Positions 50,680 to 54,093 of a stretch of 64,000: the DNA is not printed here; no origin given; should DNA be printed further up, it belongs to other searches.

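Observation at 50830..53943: Exported 1037-aa protein with two intact RecB/Cas4-like PD-(D/E)xK nuclease domains and a basic N-terminal tail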

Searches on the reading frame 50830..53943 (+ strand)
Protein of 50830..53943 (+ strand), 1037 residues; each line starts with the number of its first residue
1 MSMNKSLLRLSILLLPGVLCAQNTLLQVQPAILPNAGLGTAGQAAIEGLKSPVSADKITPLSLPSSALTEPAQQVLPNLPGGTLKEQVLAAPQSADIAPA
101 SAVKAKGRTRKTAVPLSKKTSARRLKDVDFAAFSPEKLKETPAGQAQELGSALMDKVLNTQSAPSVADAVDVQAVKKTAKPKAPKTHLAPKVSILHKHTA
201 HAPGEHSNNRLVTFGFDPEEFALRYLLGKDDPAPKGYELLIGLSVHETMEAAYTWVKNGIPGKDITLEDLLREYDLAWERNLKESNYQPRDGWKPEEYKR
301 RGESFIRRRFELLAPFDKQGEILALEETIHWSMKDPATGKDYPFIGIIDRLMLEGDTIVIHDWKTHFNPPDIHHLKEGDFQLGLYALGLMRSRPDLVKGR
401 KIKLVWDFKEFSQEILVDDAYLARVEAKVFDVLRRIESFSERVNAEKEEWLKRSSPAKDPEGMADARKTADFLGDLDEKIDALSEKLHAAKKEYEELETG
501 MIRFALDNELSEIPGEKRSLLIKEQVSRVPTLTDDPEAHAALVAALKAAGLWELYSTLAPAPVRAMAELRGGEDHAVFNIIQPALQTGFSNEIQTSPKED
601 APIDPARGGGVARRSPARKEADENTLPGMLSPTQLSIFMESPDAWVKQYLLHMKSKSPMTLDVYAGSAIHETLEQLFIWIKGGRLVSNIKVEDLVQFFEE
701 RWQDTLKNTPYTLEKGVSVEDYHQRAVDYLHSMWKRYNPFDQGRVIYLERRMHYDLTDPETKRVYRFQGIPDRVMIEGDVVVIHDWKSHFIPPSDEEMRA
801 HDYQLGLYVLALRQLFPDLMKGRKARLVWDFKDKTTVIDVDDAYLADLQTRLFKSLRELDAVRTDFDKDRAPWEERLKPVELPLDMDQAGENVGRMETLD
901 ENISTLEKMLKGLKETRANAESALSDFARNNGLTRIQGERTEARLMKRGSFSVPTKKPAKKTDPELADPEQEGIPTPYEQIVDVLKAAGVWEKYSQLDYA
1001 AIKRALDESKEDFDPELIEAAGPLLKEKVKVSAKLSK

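Call 3: search_protein_families(library=pfam, proteins=[window:50830-53943:+], max_evalue=1)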
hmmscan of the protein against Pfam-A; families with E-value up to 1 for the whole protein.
window:50830-53943:+ (1037 aa): 9 families
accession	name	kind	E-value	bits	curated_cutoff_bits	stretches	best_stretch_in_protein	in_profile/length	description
PF12705.13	PDDEXK_1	-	5.2e-37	128.5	22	2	630-855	2-196/247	PD-(D/E)XK nuclease superfamily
PF09810.15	Exo5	-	6.6e-06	26.3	25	1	777-916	165-290/367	Exonuclease V - a 5' deoxyribonuclease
PF23984.1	DUF7307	-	0.00021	21.6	27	1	469-542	5-80/129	Pam3 gp33-like protein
PF10926.14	DUF2800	-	0.0095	15.6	21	0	718-790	75-141/368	Protein of unknown function (DUF2800)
PF25355.1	DUF7882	-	0.018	15.4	27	0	412-450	10-48/97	Domain of unknown function (DUF7882)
PF22163.1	SipA_2nd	-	0.033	14.8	27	1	885-940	73-120/136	Salmonella Invasion protein A, C-terminal actin binding domain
PF24627.1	PUMA_CC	-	0.098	13.1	30.1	0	887-930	15-58/74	PUMA coiled-coil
PF14526.11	Cass2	-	0.19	12.4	27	0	692-726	104-138/150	Integron-associated effector binding protein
PF16326.10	ABC_tran_CTD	-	0.7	10.6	32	0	473-498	43-68/69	ABC transporter C-terminal domain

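Call 4: search_protein_families(library=ncbifam, proteins=[window:50830-53943:+], max_evalue=1)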
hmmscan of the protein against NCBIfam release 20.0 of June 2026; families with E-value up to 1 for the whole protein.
window:50830-53943:+ (1037 aa): 2 families
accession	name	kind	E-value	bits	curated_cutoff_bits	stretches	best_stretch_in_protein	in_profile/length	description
TIGR02784.1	addA_alphas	equivalog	5.2e-10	38.3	860.75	2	764-829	1064-1129/1138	double-strand break repair helicase AddA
TIGR00372.1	cas4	equivalog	0.04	13.8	65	0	764-814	65-111/180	CRISPR-associated protein Cas4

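Call 5: search_solved_structures(query=window:50830-53943:+, max_evalue=10, show_alignments=3)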
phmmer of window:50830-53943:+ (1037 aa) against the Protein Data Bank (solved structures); distinct sequences matched with E-value up to 10: 0.

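Call 7: find_homologous_proteins(query=window:50830-53943:+)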
Query window:50830-53943:+ (1037 aa): 14 proteins with E <= 0.001 among 8000 candidates.
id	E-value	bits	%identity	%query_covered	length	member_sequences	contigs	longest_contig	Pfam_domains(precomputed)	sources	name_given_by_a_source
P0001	0.0e+0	2336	100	100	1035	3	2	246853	PF09810.16,PF12705.14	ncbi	ncbi:MAG: PD-(D/E)XK nuclease family protein [Elusimicrobiota bacterium]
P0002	0.0e+0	1022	50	98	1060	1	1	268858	PF12705.14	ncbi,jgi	ncbi:MAG: PD-(D/E)XK nuclease family protein [Elusimicrobiota bacterium]|jgi:hypothetical protein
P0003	7.7e-297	1006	49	95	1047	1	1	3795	PF09810.16,PF12705.14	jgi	jgi:RecB family exonuclease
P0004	1.3e-294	998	49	94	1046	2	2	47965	PF09810.16,PF12705.14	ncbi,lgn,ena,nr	ncbi:MAG TPA: hypothetical protein DCM05_07005 [Elusimicrobia bacterium]|nr:hypothetical protein [El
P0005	7.1e-287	973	49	89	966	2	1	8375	PF09810.16,PF12705.14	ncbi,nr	ncbi:MAG: PD-(D/E)XK nuclease family protein [Elusimicrobia bacterium]|nr:PD-(D/E)XK nuclease family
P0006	1.0e-263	896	44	100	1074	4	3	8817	PF12705.14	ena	-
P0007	7.3e-256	870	45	90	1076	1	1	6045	PF12705.14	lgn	-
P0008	3.0e-254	865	43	100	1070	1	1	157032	PF09810.16,PF12705.14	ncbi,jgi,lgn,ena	ncbi:MAG: PD-(D/E)XK nuclease family protein [Elusimicrobiota bacterium]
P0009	6.4e-250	850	46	88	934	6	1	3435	PF09810.16,PF12705.14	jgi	jgi:RecB family exonuclease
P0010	1.3e-247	843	43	99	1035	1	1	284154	PF12705.14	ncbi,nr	ncbi:MAG: PD-(D/E)XK nuclease family protein [Elusimicrobia bacterium]|nr:PD-(D/E)XK nuclease family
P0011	2.2e-246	839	43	95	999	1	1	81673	PF12705.14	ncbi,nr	ncbi:MAG: PD-(D/E)XK nuclease family protein [Elusimicrobia bacterium]|nr:PD-(D/E)XK nuclease family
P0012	3.0e-244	832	42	100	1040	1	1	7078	PF12705.14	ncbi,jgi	ncbi:MAG: PD-(D/E)XK nuclease family protein [Elusimicrobiota bacterium]|jgi:hypothetical protein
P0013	5.8e-195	668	48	66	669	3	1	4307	PF12705.14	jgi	jgi:RecB family exonuclease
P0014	4.5e-191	655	41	79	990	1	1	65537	PF09810.16,PF12705.14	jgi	jgi:hypothetical protein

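Call 11: search_protein_families(library=padloc, proteins=[window:50830-53943:+], max_evalue=1)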
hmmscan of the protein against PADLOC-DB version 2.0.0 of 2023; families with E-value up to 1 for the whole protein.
window:50830-53943:+ (1037 aa): 3 families
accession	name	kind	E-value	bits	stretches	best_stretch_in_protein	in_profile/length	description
PDLC01250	Cas4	-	6.8e-06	24.5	2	762-814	57-103/168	"CAS-I,CAS-II,CAS-III,CAS-IV,CAS-V,CAS-VI; acquisition_associated"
PDLC02410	Aga_Cas4-like_Nuc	-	0.00015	19.7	1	342-456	132-238/255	Class II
PDLC00943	Cas4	-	0.011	13.8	1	764-814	65-111/180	CRISPR-associated protein Cas4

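Call 12: search_protein_families(library=phrogs, proteins=[window:50830-53943:+], max_evalue=1)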
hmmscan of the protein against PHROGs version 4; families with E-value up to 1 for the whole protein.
window:50830-53943:+ (1037 aa): 7 families
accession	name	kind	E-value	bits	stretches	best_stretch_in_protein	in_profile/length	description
phrog_69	-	DNA, RNA and nucleotide metabolism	2.6e-28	100.3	2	628-821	88-255/501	exonuclease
phrog_1218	-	DNA, RNA and nucleotide metabolism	3.7e-28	99.8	2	634-835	14-209/364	exonuclease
phrog_298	-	DNA, RNA and nucleotide metabolism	0.00076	19.9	1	734-848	141-249/293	exonuclease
phrog_10230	-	unknown function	0.059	13.6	1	629-756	22-146/279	-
phrog_434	-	DNA, RNA and nucleotide metabolism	0.11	12.7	1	891-968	269-347/372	RecE-like recombination exonuclease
phrog_27784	-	unknown function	0.2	12.9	0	710-754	12-59/73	-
phrog_11903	-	unknown function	0.29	11.1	1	415-499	97-184/383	-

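Call 13: find_encoding_contigs(protein=P0002, flank=8000, max_places=2)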
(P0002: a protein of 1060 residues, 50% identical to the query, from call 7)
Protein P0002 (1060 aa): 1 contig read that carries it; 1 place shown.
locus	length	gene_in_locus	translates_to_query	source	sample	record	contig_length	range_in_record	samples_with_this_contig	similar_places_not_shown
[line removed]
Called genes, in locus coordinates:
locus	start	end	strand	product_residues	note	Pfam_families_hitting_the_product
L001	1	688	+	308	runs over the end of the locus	PF13177:DNA_pol3_delta2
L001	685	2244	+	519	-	PF00133:tRNA-synt_1, PF01406:tRNA-synt_1e (weak), PF09334:tRNA-synt_1g, PF00133:tRNA-synt_1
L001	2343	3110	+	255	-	PF01435:Peptidase_M48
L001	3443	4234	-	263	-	PF01066:CDP-OH_P_transf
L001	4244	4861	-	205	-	PF02666:PS_Dcarbxylase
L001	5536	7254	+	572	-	PF00749:tRNA-synt_1c, PF03950:tRNA-synt_1c_C, PF20974:tRNA-synt_1c_C2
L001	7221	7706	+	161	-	PF00877:NLPC_P60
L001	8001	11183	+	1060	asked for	PF12705:PDDEXK_1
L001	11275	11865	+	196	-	PF00839:Cys_rich_FGFR (weak)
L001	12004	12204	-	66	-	-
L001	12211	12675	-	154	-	-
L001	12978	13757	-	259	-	PF23023:Anti-Pycsar_Apyc1 (weak), PF00753:Lactamase_B, PF12706:Lactamase_B_2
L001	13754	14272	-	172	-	PF00254:FKBP_C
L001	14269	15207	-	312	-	-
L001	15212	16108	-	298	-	-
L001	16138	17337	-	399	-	-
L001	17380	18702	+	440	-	PF13517:FG-GAP_3 (faint)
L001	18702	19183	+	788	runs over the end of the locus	PF14814:UB2H (faint), PF00912:Transgly, PF00905:Transpeptidase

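Call 14: find_encoding_contigs(protein=P0010, flank=8000, max_places=2)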
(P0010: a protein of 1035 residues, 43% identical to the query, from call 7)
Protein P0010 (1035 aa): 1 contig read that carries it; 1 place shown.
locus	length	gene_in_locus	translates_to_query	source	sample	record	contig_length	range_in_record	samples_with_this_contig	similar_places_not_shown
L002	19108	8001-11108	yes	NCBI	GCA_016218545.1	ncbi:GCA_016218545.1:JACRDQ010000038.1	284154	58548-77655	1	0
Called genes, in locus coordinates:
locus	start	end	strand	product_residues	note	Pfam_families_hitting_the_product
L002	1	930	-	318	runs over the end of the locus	-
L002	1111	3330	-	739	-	PF17816:PDZ_4, PF03572:Peptidase_S41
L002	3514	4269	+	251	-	PF01980:TrmO_N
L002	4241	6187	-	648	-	PF02129:Peptidase_S15, PF12146:Hydrolase_4 (faint), PF20434:BD-FAE, PF00326:Peptidase_S9, PF01738:DLH (weak)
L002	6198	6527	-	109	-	PF01253:SUI1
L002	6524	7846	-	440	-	PF00860:Xan_ur_permease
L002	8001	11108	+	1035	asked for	PF12705:PDDEXK_1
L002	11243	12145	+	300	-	PF12974:Phosphonate-bd, PF13531:SBP_bac_11 (weak)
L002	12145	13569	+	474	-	PF17203:sCache_3_2 (weak), PF00672:HAMP, PF13581:HATPase_c_2 (faint), PF00512:HisKA, PF02518:HATPase_c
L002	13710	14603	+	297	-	PF02085:Cytochrom_CIII (faint), PF22113:Mtrc-MtrF_II-IV_dom (faint), PF22678:Cytochrom_c_NrfB-like, PF09699:Paired_CXXCH_1, PF14537:Cytochrom_c3_2 (weak), PF14522:Cytochrome_C7 (weak), PF09699:Paired_CXXCH_1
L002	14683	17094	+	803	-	PF11854:MtrB_PioB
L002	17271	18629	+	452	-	PF00072:Response_reg, PF00158:Sigma54_activat, PF14532:Sigma54_activ_2, PF07724:AAA_2 (weak), PF07728:AAA_5, PF25601:AAA_lid_14, PF02954:HTH_8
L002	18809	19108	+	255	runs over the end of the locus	PF00027:cNMP_binding, PF13545:HTH_Crp_2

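Call 15: find_encoding_contigs(protein=P0008, flank=6000, max_places=1)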
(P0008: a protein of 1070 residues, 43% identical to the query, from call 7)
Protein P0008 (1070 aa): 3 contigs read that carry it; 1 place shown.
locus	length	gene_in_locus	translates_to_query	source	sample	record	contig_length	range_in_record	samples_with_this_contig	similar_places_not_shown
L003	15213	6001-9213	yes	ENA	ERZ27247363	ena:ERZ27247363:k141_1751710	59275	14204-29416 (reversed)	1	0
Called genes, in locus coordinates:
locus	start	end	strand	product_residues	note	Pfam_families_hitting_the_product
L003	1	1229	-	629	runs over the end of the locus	PF00149:Metallophos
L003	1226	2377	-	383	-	PF03435:Sacchrp_dh_NADP, PF16653:Sacchrp_dh_C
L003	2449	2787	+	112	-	PF08448:PAS_4 (weak)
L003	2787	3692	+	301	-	PF01545:Cation_efflux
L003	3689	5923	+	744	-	PF01564:Spermine_synth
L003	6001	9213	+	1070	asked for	PF12705:PDDEXK_1, PF09810:Exo5 (faint), PF12705:PDDEXK_1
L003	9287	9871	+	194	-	PF07191:Zn_ribbon_6 (faint), PF12773:DZR, PF13240:Zn_Ribbon_1 (weak), PF17032:Zn_ribbon_15 (faint)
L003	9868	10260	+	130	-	-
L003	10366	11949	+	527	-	-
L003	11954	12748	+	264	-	PF00561:Abhydrolase_1, PF12146:Hydrolase_4, PF12697:Abhydrolase_6, PF00326:Peptidase_S9 (faint)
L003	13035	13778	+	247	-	PF00106:adh_short, PF08659:KR, PF23441:SDR (weak), PF13561:adh_short_C2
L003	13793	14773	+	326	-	PF00108:Thiolase_N (faint), PF08545:ACP_syn_III, PF08541:ACP_syn_III_C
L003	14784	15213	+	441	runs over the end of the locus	PF02550:AcetylCoA_hydro, PF13336:AcetylCoA_hyd_C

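Call 16: find_encoding_contigs(protein=P0011, flank=6000, max_places=1)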
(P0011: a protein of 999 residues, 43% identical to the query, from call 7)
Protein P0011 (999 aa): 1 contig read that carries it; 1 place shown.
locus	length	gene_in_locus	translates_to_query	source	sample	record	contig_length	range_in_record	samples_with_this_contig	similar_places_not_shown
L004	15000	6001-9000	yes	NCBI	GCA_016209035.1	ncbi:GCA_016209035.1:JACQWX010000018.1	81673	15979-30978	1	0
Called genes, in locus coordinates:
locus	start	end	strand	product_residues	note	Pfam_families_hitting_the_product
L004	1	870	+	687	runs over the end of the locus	PF03253:UT, PF01551:Peptidase_M23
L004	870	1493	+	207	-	PF13174:TPR_6 (faint), PF13432:TPR_16 (faint), PF07719:TPR_2 (faint), PF13181:TPR_8 (faint), PF13428:TPR_14 (faint), PF14559:TPR_19 (faint), PF13431:TPR_17 (faint), PF00515:TPR_1 (faint)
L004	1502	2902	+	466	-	PF07719:TPR_2 (faint), PF13174:TPR_6 (faint), PF13424:TPR_12 (faint), PF13428:TPR_14 (faint), PF13432:TPR_16 (weak), PF14559:TPR_19, PF13371:TPR_9 (weak), PF13414:TPR_11 (weak), +4 more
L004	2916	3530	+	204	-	PF14559:TPR_19 (faint), PF23914:TPR_CcmH_CycH (weak), PF00515:TPR_1 (faint), PF07719:TPR_2 (faint), PF13174:TPR_6 (faint), PF13181:TPR_8 (faint), PF13428:TPR_14 (faint), PF13432:TPR_16 (weak), +1 more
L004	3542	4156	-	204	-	PF13432:TPR_16 (faint), PF07719:TPR_2 (faint), PF13174:TPR_6 (faint), PF13428:TPR_14 (faint), PF13414:TPR_11 (faint), PF14559:TPR_19 (faint), PF00515:TPR_1 (faint), PF23914:TPR_CcmH_CycH (faint)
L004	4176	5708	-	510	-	PF23914:TPR_CcmH_CycH (faint), PF13428:TPR_14 (faint), PF13432:TPR_16 (faint), PF14559:TPR_19 (faint), PF07719:TPR_2 (faint), PF13424:TPR_12 (weak)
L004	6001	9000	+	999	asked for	PF12705:PDDEXK_1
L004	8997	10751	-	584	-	PF02543:Carbam_trans_N, PF16861:Carbam_trans_C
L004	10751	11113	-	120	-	-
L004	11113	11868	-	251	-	-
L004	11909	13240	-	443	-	PF00148:Oxidored_nitro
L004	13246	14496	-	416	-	PF00148:Oxidored_nitro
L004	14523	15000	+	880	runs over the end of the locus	PF13428:TPR_14 (faint), PF14559:TPR_19 (faint), PF13181:TPR_8 (faint), PF13371:TPR_9 (faint), PF13432:TPR_16 (faint), PF00515:TPR_1 (faint), PF07719:TPR_2 (faint), PF13414:TPR_11 (weak), +2 more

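Call 17: find_encoding_contigs(protein=P0014, flank=6000, max_places=1)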
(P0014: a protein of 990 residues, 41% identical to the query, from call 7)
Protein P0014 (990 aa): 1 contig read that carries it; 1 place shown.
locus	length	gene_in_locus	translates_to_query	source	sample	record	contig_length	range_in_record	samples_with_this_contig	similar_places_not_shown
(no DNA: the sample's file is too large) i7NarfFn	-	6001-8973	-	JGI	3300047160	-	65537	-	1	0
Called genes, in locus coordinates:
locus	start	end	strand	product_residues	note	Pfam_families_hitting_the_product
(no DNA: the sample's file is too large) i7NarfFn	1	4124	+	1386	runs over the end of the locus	PF01435:Peptidase_M48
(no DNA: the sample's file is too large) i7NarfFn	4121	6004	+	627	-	-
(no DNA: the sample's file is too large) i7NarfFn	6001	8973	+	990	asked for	PF12705:PDDEXK_1, PF09810:Exo5 (faint), PF12705:PDDEXK_1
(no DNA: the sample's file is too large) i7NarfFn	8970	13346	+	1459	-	?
